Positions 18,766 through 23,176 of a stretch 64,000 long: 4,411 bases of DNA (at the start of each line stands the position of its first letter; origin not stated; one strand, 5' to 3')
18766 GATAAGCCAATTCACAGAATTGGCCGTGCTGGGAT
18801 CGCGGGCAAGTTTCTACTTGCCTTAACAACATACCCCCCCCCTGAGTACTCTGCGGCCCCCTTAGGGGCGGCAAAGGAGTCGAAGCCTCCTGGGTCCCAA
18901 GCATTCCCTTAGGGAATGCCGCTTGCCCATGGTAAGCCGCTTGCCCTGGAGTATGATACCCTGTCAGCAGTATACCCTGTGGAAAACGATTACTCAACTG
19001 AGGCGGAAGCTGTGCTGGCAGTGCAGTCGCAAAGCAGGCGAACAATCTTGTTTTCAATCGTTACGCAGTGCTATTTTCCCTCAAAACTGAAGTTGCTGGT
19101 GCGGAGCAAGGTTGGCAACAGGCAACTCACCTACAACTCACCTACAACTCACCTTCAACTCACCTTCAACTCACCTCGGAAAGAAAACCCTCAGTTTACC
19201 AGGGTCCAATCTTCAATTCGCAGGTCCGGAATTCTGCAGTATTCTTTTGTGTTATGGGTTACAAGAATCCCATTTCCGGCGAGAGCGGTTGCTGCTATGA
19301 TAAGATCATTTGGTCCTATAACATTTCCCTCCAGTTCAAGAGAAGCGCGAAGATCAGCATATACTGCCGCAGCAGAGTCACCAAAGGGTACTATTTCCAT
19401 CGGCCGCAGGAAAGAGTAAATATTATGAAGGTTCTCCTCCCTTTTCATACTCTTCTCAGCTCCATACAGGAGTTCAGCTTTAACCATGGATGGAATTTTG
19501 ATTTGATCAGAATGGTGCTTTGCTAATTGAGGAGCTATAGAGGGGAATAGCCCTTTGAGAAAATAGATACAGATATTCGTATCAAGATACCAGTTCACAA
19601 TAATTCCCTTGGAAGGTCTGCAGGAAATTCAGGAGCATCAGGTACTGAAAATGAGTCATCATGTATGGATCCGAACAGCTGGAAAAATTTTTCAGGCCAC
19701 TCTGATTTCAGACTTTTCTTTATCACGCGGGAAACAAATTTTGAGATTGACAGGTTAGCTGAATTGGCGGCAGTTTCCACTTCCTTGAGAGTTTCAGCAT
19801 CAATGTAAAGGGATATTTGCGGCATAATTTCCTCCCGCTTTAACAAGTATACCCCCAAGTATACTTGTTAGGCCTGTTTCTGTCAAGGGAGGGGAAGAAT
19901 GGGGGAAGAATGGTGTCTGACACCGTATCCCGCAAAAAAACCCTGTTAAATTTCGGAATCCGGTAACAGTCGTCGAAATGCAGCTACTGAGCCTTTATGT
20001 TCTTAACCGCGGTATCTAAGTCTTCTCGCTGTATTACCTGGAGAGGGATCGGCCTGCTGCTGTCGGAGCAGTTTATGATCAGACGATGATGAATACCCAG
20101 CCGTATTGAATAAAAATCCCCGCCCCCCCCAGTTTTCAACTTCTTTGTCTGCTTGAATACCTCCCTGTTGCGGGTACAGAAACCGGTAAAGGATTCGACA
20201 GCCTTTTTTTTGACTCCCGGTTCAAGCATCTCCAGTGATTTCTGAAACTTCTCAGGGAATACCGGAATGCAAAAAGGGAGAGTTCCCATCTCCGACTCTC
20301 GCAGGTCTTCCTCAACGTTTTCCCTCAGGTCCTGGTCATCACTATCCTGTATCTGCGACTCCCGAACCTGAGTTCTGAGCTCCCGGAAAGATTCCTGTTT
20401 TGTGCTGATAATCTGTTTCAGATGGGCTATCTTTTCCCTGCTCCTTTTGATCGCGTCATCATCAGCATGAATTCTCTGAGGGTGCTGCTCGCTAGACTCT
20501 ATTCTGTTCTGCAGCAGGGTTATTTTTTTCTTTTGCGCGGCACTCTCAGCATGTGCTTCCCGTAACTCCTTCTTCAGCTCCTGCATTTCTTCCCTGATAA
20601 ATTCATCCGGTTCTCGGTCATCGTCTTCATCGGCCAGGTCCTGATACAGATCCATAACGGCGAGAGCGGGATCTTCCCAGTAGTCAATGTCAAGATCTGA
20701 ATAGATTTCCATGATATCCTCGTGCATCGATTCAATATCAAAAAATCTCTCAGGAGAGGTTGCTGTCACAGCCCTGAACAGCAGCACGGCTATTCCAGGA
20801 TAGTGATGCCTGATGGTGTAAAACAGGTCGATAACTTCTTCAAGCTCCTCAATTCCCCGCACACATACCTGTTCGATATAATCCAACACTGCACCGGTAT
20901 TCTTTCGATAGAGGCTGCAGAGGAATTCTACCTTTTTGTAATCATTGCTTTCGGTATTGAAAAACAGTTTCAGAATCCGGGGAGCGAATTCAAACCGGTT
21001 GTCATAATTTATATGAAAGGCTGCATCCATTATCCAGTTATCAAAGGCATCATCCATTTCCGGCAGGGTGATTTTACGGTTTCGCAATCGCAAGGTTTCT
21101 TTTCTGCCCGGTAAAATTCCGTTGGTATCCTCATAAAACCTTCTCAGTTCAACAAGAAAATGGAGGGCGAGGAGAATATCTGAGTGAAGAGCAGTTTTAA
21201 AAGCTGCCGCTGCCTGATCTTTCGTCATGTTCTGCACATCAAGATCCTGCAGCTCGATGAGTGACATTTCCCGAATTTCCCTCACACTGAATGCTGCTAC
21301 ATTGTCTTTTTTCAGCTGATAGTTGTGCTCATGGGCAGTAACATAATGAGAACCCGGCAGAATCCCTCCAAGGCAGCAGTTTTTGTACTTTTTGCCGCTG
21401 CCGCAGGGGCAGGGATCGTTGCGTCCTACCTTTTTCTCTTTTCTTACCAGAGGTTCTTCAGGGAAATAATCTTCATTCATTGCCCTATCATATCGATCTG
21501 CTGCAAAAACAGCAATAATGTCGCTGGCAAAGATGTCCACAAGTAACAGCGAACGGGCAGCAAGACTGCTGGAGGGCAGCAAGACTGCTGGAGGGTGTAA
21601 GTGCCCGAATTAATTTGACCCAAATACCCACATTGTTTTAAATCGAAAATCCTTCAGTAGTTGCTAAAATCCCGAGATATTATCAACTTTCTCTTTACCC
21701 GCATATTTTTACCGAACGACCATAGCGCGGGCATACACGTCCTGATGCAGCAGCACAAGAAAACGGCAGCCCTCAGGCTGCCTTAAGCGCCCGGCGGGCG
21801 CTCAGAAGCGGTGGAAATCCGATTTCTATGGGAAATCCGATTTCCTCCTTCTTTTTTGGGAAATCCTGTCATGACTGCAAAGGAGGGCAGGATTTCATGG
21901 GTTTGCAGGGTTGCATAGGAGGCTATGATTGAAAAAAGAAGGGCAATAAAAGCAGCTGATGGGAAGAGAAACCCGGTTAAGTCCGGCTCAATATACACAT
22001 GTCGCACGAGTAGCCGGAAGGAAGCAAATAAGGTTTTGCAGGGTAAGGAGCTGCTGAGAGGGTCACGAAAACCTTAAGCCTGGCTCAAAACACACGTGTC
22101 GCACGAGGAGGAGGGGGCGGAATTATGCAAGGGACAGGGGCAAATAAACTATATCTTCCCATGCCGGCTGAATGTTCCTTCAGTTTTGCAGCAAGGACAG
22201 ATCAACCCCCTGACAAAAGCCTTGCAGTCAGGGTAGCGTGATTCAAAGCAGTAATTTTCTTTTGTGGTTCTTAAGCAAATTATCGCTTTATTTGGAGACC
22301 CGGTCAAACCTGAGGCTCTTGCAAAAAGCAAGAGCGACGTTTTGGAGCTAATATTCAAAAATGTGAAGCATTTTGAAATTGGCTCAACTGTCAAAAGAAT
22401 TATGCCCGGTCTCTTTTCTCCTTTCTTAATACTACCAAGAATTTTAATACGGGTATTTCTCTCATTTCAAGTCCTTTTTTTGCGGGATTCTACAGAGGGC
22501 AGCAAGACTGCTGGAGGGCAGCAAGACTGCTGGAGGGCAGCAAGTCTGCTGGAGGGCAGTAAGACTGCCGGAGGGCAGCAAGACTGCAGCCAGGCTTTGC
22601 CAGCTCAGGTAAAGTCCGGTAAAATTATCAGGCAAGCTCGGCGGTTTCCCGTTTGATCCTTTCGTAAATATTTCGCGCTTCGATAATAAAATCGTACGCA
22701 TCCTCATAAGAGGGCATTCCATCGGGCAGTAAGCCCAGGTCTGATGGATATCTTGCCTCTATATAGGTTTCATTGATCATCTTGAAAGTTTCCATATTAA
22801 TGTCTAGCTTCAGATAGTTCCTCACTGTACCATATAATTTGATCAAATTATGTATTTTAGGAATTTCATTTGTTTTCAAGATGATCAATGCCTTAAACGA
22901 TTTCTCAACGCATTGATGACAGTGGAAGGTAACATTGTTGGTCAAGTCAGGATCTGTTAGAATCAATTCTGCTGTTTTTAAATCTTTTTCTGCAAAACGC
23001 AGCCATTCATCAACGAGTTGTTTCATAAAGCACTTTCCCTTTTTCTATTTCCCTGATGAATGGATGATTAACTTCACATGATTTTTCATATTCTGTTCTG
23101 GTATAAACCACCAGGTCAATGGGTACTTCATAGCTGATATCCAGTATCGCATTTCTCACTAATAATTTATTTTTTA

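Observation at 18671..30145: About 11.5-kb accessory island rich in toxin-antitoxin and defence-type genes, marked by a conserved hairpin element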

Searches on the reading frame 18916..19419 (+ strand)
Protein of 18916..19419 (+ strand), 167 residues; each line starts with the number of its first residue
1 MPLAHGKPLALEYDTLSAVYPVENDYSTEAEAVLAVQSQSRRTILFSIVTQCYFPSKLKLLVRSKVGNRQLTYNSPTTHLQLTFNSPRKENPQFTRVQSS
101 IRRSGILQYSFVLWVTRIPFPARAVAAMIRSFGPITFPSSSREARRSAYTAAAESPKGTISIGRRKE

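Call 43: search_protein_families(library=pfam, proteins=[window:18916-19419:+], max_evalue=1)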
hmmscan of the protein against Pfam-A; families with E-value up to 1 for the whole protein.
window:18916-19419:+ (167 aa): 0 families

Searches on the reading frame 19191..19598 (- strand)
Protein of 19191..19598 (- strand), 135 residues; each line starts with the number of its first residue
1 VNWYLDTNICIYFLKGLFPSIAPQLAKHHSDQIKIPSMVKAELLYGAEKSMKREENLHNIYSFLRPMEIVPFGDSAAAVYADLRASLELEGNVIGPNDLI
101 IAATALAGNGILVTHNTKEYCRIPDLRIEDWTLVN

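Call 6: search_protein_families(library=pfam, proteins=[window:19191-19598:-], max_evalue=0.01)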
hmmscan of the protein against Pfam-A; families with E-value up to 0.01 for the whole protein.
window:19191-19598:- (135 aa): 1 family
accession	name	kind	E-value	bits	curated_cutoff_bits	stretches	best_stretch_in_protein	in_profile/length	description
PF01850.27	PIN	-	1.4e-17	64.9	23.6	1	4-123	2-117/120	PIN domain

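Call 45: search_protein_families(library=padloc, proteins=[window:19191-19598:-], max_evalue=0.01)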
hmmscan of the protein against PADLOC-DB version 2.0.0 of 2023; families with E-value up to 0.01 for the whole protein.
window:19191-19598:- (135 aa): 0 families

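Call 46: search_protein_families(library=ncbifam, proteins=[window:19191-19598:-], max_evalue=0.001)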
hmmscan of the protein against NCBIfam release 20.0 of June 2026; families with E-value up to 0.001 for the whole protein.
window:19191-19598:- (135 aa): 3 families
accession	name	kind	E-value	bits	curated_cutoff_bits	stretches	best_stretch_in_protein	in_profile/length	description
NF047863.1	VapCLeptosp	equivalog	9.6e-44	148.8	140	1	4-132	2-130/130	type II toxin-antitoxin system tRNA(fMet)-specific endonuclease VapC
NF010285.0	PRK13725.1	subfamily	8.9e-24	83.9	143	1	3-132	4-132/132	tRNA(fMet)-specific endonuclease VapC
NF047959.1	TA_toxin_VapC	equivalog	4e-06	26.9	80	1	5-121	3-117/125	type II toxin-antitoxin system VapC family toxin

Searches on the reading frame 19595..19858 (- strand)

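Call 6: search_protein_families(library=pfam, proteins=[window:19595-19858:-], max_evalue=0.01)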
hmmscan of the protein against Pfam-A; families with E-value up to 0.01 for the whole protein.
window:19595-19858:- (87 aa): 1 family
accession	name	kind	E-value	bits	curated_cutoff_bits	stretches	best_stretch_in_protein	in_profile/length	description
PF19891.5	DUF6364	-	0.0084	17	27.3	1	16-69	6-57/70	Family of unknown function (DUF6364)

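Call 45: search_protein_families(library=padloc, proteins=[window:19595-19858:-], max_evalue=0.01)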
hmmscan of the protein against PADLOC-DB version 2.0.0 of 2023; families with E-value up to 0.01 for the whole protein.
window:19595-19858:- (87 aa): 0 families

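Call 46: search_protein_families(library=ncbifam, proteins=[window:19595-19858:-], max_evalue=0.001)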
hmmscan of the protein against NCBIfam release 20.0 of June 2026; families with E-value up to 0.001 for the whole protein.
window:19595-19858:- (87 aa): 0 families

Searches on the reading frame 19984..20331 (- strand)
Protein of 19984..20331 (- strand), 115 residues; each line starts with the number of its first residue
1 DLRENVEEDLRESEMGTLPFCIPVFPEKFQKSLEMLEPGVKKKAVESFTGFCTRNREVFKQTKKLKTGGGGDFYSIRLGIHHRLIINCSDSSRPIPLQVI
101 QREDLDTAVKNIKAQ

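Call 43: search_protein_families(library=pfam, proteins=[window:19984-20331:-], max_evalue=1)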
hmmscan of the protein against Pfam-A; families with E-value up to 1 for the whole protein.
window:19984-20331:- (115 aa): 1 family
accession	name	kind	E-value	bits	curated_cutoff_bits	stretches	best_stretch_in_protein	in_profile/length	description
PF24732.2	ParE_like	-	0.045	14.2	24.4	1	59-104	22-64/67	ParE-like toxin domain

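Call 95: search_solved_structures(query=window:19984-20331:-, max_evalue=1)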
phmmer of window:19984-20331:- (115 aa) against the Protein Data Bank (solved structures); distinct sequences matched with E-value up to 1: 0.

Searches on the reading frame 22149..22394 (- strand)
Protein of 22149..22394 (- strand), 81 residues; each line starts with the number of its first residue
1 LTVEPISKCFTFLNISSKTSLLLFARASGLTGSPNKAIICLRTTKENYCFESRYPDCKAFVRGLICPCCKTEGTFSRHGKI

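Call 19: search_protein_families(library=pfam, proteins=[window:22149-22394:-], max_evalue=0.01)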
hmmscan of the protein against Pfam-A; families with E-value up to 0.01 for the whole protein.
window:22149-22394:- (81 aa): 1 family
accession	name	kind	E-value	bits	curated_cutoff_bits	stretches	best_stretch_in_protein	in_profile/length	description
PF17266.7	DUF5332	-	0.0055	16.8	27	1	36-72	84-120/150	Family of unknown function (DUF5332)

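Call 103: search_protein_families(library=phrogs, proteins=[window:22149-22394:-], max_evalue=0.001)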
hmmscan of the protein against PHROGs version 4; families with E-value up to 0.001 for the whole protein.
window:22149-22394:- (81 aa): 0 families

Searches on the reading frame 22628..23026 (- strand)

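Call 6: search_protein_families(library=pfam, proteins=[window:22628-23026:-], max_evalue=0.01)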
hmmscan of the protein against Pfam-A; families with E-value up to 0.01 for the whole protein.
window:22628-23026:- (132 aa): 1 family
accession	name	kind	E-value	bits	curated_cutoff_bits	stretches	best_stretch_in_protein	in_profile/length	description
PF05168.19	HEPN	-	3.2e-23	82.6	22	1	6-125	2-115/117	HEPN domain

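Call 45: search_protein_families(library=padloc, proteins=[window:22628-23026:-], max_evalue=0.01)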
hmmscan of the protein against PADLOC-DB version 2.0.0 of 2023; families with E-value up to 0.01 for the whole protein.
window:22628-23026:- (132 aa): 0 families

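Call 46: search_protein_families(library=ncbifam, proteins=[window:22628-23026:-], max_evalue=0.001)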
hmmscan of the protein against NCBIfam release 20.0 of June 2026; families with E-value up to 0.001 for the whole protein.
window:22628-23026:- (132 aa): 0 families
